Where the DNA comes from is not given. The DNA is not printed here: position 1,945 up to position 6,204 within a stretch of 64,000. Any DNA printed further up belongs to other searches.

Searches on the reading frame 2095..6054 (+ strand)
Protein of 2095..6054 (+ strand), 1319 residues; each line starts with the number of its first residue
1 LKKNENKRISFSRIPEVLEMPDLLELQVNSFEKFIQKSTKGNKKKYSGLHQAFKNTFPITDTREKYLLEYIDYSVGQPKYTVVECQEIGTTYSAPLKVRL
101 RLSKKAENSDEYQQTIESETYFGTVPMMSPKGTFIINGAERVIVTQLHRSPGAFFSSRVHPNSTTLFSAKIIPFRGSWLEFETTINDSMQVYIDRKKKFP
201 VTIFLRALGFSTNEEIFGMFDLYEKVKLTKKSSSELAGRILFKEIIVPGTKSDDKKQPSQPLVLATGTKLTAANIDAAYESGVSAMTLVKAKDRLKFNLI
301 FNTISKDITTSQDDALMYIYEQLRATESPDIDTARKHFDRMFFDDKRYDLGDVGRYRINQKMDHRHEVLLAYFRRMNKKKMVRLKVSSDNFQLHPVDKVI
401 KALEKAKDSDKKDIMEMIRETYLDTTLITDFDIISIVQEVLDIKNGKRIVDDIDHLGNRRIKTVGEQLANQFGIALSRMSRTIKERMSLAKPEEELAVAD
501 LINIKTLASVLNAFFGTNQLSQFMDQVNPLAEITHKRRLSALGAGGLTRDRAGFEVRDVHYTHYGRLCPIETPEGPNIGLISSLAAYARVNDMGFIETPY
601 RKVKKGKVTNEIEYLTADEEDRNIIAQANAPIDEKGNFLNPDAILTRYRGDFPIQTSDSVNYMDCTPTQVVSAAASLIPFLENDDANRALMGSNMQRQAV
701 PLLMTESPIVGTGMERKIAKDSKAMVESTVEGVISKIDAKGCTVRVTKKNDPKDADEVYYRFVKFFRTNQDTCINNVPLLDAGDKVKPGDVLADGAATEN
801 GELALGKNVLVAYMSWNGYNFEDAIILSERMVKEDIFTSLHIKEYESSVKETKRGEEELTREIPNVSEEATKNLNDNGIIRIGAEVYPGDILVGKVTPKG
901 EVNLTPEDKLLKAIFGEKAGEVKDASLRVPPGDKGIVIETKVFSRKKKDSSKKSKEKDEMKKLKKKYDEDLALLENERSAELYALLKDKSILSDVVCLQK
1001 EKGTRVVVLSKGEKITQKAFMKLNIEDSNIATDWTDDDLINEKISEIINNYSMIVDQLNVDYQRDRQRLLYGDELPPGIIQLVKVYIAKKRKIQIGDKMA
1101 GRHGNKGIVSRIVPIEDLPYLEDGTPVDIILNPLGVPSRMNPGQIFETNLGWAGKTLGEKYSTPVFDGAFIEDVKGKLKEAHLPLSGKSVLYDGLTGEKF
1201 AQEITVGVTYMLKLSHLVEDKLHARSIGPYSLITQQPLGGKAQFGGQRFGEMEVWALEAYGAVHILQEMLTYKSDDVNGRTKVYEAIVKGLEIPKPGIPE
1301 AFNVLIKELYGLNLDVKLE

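Call 69: search_protein_families(library=pfam, proteins=[window:2095-6054:+], max_evalue=0.001)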
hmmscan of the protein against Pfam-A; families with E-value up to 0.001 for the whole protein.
window:2095-6054:+ (1319 aa): 6 families
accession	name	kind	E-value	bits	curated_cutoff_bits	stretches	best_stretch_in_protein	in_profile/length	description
PF00562.33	RNA_pol_Rpb2_6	-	2.6e-131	438.6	23.4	1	730-1243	4-373/373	RNA polymerase Rpb2, domain 6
PF04565.21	RNA_pol_Rpb2_3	-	6.2e-29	100.4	21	1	522-590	1-68/68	RNA polymerase Rpb2, domain 3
PF04560.25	RNA_pol_Rpb2_7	-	8.2e-27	93.9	32.1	1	1245-1318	1-84/87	RNA polymerase Rpb2, domain 7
PF10385.14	RNA_pol_Rpb2_45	-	6e-26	90.7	28.2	1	600-664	1-64/66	RNA polymerase beta subunit external 1 domain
PF04561.19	RNA_pol_Rpb2_2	-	8.7e-24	84.7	21.7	3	292-365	79-148/190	RNA polymerase Rpb2, domain 2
PF04563.20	RNA_pol_Rpb2_1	-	3.5e-22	79.4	28.2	1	23-507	2-201/203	RNA polymerase beta subunit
